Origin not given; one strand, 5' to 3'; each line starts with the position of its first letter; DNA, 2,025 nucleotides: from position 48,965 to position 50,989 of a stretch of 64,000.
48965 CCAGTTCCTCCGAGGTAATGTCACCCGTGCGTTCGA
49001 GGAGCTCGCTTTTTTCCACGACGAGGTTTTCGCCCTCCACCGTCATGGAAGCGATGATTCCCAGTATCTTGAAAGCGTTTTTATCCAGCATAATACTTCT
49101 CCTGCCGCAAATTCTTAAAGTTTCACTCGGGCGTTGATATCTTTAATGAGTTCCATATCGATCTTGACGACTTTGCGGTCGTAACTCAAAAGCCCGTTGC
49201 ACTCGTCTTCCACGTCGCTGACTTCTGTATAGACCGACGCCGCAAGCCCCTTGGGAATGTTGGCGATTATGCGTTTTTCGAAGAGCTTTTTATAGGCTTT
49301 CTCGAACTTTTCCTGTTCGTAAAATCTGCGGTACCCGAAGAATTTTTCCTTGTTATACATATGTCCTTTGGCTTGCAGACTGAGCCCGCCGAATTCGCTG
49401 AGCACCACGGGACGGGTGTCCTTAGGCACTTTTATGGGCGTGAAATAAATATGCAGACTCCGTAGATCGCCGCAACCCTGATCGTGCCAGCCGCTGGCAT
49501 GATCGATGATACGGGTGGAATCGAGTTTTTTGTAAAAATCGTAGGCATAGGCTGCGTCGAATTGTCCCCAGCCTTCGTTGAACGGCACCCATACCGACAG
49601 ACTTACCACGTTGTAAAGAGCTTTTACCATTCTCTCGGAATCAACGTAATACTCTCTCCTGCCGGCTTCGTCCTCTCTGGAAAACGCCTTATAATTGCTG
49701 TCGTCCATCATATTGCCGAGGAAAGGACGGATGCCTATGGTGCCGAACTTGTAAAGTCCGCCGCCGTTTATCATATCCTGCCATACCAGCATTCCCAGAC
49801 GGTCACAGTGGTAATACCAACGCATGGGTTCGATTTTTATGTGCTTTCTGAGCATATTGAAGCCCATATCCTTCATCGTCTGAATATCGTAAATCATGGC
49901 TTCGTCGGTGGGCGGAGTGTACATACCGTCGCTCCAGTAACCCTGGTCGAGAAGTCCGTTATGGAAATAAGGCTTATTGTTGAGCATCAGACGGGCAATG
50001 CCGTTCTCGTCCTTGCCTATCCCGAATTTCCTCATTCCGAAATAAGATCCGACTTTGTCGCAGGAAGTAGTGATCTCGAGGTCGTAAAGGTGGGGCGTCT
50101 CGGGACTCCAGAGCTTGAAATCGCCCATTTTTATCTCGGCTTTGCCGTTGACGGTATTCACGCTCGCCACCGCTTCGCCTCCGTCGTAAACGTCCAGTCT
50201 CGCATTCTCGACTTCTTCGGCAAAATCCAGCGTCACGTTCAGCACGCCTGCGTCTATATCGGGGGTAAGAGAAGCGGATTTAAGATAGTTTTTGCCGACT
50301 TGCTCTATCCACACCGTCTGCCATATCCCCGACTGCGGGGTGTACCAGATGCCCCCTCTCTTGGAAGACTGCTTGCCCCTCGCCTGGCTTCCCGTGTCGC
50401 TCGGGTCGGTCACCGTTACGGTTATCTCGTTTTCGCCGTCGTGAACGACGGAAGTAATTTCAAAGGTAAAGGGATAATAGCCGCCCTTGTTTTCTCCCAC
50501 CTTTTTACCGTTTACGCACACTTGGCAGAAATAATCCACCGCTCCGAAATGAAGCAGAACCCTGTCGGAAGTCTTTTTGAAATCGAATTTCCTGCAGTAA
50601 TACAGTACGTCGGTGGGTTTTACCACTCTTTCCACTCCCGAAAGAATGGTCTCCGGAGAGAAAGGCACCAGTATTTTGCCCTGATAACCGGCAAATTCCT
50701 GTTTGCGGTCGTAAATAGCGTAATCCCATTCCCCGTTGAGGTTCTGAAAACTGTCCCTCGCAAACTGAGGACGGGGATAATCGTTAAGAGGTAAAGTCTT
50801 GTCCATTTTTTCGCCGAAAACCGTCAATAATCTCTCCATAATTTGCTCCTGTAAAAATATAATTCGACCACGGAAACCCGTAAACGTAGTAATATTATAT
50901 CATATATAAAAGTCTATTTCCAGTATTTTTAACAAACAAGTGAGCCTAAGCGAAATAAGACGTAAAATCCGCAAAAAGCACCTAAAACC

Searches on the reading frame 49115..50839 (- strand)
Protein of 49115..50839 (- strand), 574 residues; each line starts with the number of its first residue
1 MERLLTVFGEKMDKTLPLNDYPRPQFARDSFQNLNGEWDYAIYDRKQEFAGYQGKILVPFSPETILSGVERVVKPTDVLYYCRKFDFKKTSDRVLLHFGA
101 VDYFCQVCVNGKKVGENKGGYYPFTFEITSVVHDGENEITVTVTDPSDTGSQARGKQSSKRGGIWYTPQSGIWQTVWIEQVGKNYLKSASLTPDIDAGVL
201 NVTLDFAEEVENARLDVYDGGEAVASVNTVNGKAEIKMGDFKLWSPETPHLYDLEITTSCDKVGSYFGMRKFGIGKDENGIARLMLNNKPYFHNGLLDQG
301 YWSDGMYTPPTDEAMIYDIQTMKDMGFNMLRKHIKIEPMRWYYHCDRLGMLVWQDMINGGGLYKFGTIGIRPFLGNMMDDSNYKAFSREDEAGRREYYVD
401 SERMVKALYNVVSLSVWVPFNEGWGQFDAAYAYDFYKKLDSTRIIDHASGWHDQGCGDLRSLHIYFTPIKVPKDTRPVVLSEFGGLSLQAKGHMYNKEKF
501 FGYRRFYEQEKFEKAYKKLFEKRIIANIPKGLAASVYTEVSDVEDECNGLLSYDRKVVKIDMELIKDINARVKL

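Call 49: search_protein_families(library=pfam, proteins=[window:49115-50839:-], max_evalue=0.00001)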
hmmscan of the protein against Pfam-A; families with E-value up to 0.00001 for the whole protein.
window:49115-50839:- (574 aa): 4 families
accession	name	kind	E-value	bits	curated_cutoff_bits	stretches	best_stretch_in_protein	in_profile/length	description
PF02837.24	Glyco_hydro_2_N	-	4.9e-13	49.8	28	1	80-177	68-164/169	Glycosyl hydrolases family 2, sugar binding domain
PF22666.2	Glyco_hydro_2_N2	-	1.8e-11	44.8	27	1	80-158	51-132/167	Glycosyl hydrolase 2 galactose-binding domain-like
PF02836.23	Glyco_hydro_2_C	-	2.7e-10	40.3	21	1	286-557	10-286/302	Glycosyl hydrolases family 2, TIM barrel domain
PF00703.27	Glyco_hydro_2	-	1.5e-07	32.6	23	1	187-270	16-109/109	Glycosyl hydrolases family 2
